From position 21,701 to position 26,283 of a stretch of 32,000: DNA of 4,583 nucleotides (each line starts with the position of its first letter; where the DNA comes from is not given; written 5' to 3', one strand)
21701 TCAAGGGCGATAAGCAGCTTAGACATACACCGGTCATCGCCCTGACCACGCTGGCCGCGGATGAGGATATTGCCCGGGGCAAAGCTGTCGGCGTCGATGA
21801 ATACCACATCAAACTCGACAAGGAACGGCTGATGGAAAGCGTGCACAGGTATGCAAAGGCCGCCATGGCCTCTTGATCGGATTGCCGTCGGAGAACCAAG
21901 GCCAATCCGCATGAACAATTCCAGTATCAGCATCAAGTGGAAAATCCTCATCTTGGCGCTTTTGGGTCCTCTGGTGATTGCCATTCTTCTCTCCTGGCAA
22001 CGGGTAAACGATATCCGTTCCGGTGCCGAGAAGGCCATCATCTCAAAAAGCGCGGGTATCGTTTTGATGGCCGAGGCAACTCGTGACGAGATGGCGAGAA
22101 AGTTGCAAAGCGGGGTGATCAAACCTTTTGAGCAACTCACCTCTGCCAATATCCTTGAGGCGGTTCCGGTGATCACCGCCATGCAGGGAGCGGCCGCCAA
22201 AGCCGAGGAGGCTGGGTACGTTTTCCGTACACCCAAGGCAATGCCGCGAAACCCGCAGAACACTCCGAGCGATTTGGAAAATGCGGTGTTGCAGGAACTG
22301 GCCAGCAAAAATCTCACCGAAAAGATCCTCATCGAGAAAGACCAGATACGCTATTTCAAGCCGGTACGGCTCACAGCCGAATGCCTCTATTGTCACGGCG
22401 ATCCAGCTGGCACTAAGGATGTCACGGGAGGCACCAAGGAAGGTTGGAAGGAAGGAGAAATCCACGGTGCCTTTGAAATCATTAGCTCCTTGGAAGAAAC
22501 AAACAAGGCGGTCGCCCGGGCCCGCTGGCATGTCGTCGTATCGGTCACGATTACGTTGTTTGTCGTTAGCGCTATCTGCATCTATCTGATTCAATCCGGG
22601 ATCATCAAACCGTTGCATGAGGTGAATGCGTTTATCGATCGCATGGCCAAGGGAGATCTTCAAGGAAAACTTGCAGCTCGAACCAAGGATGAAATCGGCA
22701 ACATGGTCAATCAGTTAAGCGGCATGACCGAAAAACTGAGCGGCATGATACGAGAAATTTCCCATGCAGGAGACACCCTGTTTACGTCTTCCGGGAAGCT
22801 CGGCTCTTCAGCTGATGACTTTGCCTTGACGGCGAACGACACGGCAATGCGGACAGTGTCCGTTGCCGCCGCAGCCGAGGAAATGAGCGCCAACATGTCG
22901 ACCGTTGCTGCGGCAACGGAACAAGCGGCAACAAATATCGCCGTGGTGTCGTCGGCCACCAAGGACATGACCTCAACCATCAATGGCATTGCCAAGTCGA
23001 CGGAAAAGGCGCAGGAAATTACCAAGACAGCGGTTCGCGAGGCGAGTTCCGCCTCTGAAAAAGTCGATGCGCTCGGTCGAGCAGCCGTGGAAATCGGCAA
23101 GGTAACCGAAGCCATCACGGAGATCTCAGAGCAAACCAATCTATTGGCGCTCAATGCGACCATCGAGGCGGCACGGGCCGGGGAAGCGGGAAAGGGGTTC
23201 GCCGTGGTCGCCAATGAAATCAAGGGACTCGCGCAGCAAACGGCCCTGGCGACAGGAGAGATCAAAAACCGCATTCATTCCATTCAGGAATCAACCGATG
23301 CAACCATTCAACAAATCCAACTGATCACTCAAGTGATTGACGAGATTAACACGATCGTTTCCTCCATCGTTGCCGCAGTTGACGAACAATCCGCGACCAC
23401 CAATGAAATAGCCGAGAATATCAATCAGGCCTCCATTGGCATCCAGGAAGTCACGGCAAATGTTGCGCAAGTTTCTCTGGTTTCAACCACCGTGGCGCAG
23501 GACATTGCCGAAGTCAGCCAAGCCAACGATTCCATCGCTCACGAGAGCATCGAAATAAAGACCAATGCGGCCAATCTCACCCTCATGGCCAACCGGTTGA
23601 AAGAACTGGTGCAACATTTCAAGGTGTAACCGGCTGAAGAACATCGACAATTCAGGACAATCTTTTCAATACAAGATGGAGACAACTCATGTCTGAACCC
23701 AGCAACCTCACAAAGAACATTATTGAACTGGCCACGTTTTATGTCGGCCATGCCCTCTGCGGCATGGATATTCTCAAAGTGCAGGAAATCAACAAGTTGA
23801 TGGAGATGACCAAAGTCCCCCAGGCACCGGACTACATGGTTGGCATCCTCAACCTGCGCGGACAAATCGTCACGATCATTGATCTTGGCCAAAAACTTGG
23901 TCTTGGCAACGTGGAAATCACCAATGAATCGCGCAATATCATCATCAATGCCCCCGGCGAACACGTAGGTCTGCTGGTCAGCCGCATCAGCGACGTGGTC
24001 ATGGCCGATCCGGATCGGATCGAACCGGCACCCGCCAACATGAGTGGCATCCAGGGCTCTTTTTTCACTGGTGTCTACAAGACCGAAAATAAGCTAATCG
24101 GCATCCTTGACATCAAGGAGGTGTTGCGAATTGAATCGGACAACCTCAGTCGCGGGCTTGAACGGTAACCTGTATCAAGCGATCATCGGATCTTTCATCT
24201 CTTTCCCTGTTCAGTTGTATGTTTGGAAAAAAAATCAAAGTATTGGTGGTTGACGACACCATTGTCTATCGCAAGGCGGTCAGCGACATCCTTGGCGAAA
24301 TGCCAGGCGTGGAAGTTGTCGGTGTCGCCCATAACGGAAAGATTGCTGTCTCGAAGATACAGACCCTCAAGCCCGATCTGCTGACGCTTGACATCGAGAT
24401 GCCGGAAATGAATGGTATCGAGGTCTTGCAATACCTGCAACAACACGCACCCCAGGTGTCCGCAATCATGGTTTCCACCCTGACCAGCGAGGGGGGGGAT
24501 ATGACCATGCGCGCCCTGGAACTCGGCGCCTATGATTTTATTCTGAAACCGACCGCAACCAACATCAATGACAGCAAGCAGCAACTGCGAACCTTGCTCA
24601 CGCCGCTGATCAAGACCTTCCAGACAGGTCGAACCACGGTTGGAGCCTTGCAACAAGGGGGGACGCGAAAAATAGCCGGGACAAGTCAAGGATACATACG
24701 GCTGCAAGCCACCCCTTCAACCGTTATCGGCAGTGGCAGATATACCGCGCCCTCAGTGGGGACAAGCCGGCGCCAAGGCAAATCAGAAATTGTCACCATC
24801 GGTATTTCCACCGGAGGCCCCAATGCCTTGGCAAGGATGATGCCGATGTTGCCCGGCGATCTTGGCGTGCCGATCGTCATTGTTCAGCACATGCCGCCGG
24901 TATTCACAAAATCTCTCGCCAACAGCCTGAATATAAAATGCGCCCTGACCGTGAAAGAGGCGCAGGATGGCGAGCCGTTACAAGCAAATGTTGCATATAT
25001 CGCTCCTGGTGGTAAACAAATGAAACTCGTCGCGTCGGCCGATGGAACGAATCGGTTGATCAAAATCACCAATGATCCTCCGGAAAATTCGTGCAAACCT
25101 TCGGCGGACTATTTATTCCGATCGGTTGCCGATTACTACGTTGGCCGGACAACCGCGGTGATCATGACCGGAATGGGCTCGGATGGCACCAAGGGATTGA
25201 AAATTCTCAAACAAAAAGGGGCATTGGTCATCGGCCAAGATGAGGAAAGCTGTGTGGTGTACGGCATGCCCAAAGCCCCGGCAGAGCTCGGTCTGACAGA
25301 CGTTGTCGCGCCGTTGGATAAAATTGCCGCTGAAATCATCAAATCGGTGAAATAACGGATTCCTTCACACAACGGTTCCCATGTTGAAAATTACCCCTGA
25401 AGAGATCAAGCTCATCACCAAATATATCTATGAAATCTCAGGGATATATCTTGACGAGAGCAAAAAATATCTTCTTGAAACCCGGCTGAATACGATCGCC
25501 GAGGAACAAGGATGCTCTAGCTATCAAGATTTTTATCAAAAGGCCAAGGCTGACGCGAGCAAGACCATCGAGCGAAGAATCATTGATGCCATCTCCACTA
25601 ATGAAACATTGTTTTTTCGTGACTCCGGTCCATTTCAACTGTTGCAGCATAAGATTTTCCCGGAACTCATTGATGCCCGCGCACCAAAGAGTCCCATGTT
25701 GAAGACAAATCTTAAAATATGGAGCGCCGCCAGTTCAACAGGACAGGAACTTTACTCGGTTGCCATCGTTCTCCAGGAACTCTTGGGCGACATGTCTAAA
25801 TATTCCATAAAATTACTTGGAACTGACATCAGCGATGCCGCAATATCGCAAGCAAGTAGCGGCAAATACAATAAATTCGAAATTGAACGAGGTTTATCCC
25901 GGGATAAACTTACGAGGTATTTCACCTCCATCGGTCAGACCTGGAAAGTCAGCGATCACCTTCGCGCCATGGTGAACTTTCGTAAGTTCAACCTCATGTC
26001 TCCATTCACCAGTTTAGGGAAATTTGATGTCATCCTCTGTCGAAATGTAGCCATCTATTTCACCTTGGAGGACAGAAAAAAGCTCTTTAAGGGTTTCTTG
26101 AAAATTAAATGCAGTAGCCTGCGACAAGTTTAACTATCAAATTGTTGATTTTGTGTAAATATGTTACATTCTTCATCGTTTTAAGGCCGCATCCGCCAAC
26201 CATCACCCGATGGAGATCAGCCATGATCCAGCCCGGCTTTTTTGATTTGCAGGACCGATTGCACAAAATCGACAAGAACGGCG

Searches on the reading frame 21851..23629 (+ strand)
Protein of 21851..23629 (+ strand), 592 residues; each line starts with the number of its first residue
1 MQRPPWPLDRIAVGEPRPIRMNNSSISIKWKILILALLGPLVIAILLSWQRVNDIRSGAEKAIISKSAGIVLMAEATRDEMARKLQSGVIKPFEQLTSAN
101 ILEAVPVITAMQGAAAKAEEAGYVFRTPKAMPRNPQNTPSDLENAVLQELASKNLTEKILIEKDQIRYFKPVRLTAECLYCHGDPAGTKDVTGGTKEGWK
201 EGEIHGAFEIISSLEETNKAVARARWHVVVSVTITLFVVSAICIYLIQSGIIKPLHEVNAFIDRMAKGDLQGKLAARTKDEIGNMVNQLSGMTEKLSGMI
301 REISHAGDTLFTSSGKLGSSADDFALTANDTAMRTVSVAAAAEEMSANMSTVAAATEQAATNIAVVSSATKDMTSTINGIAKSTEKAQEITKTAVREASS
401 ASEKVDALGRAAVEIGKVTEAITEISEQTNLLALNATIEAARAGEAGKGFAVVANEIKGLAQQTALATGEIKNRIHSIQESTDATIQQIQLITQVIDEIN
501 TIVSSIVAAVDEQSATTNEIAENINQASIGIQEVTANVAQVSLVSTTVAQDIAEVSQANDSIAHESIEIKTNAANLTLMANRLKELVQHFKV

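Call 75: search_protein_families(library=pfam, proteins=[window:21851-23629:+], max_evalue=0.00001)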
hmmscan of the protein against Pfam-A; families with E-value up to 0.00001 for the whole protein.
window:21851-23629:+ (592 aa): 2 families
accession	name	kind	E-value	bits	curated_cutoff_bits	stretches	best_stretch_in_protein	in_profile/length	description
PF00015.26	MCPsignal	-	1.6e-30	106.6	34.6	1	383-544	3-171/172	Methyl-accepting chemotaxis protein (MCP) signalling domain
PF11845.13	Tll0287-like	-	5.2e-27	95.5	24.1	1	59-211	4-142/144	Tll0287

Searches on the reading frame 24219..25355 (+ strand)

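Call 75: search_protein_families(library=pfam, proteins=[window:24219-25355:+], max_evalue=0.00001)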
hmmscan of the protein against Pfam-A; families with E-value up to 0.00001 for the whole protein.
window:24219-25355:+ (378 aa): 2 families
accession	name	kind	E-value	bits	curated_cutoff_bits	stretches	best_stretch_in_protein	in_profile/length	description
PF01339.22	CheB_methylest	-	2.2e-65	220.1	24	1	192-373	1-174/174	CheB methylesterase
PF00072.30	Response_reg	-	1.3e-24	87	30.2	1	8-113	1-102/111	Response regulator receiver domain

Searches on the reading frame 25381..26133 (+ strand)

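Call 75: search_protein_families(library=pfam, proteins=[window:25381-26133:+], max_evalue=0.00001)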
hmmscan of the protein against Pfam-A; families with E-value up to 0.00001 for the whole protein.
window:25381-26133:+ (250 aa): 2 families
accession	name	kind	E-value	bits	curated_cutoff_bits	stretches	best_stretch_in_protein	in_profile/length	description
PF01739.24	CheR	-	1.2e-43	149.2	27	1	74-240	1-162/195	CheR methyltransferase, SAM binding domain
PF03705.20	CheR_N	-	5.8e-11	42.4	27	1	7-58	1-52/53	CheR methyltransferase, all-alpha domain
